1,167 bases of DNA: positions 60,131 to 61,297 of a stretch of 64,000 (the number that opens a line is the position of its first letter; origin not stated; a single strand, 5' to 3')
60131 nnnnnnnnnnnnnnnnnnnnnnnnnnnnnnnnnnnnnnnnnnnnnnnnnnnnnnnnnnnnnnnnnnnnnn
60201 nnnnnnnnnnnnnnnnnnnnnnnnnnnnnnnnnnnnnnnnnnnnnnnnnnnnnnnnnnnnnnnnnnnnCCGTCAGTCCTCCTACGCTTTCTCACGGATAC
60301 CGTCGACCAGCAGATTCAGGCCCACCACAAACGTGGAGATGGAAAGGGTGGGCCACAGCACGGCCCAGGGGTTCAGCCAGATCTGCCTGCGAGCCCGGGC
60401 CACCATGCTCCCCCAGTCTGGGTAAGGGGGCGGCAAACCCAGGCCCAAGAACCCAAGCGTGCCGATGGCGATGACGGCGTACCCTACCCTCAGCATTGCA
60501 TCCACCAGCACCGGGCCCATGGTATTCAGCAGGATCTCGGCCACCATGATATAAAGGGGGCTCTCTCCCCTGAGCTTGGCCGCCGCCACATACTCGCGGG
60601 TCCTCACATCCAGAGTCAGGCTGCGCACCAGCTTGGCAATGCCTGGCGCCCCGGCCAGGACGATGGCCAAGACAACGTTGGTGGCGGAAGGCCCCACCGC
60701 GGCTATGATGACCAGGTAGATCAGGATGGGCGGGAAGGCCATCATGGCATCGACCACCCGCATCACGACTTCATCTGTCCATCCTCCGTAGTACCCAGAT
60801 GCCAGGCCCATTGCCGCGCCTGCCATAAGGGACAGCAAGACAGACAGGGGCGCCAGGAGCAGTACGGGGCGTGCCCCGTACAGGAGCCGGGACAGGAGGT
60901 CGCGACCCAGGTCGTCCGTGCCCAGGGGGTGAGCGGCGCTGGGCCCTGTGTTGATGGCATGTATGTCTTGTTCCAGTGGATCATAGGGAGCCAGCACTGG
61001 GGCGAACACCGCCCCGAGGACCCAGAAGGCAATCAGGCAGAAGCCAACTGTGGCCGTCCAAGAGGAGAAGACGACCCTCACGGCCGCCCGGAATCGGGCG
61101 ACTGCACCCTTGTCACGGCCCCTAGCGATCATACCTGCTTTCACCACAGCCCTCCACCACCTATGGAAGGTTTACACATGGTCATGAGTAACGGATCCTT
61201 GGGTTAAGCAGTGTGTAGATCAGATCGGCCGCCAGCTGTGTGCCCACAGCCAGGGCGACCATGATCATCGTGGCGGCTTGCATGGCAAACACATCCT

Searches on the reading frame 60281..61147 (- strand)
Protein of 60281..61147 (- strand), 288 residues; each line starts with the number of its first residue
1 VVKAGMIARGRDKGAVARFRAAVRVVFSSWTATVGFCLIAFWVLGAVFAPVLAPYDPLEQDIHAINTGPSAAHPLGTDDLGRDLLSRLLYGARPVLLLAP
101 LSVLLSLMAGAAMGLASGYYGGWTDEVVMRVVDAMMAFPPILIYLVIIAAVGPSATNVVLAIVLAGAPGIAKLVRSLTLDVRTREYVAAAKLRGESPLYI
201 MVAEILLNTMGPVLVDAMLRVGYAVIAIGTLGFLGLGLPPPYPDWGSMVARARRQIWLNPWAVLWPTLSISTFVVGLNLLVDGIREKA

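Call 53: search_protein_families(library=pfam, proteins=[window:60281-61147:-])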
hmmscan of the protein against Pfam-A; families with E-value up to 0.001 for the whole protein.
window:60281-61147:- (288 aa): 2 families
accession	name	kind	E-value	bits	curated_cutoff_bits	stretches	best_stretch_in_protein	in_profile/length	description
PF00528.27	BPD_transp_1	-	1e-21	77.9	26.4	1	111-284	2-174/184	Binding-protein-dependent transport system inner membrane component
PF12911.12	OppC_N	-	9.4e-09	35.5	23.9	1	20-69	4-53/53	N-terminal TM domain of oligopeptide transport permease C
